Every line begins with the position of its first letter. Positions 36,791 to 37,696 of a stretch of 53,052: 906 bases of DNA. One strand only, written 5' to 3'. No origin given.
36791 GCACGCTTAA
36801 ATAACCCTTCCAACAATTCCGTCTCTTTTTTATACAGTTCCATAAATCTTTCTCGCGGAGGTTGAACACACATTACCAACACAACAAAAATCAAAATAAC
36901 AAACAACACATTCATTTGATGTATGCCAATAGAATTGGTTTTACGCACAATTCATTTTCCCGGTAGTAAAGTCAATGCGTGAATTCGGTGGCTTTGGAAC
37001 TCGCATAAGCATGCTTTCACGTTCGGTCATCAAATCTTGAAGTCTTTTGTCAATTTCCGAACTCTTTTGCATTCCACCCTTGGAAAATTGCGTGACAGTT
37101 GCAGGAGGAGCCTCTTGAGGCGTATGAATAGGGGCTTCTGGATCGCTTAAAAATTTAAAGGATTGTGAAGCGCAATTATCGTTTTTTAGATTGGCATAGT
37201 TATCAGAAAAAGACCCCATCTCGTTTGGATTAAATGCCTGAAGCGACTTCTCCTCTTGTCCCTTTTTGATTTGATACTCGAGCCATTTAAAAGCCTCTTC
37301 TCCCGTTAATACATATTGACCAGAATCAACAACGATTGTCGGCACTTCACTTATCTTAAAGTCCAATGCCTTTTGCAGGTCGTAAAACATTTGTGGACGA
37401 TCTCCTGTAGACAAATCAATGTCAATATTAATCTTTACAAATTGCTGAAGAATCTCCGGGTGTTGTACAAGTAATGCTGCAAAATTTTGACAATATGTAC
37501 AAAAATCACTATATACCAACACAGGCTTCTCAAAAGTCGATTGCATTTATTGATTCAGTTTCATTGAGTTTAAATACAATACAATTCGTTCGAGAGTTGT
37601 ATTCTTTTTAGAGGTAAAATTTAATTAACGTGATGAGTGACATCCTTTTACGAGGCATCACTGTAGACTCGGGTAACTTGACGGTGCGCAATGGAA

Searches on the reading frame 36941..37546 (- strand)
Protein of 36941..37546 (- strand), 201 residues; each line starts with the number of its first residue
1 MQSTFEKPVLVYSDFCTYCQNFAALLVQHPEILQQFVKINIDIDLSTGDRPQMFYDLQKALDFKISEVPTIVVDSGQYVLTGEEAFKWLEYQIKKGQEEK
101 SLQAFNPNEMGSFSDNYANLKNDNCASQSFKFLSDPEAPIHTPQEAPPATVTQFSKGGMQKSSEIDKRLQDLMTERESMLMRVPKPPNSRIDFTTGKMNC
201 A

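Call 78: search_protein_families(library=pfam, proteins=[window:36941-37546:-], max_evalue=0.001)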
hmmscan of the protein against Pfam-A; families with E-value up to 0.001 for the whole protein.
window:36941-37546:- (201 aa): 1 family
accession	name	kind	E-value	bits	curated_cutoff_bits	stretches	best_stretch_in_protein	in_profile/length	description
PF13098.12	Thioredoxin_2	-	0.00051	20.8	27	0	9-82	10-93/104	Thioredoxin-like domain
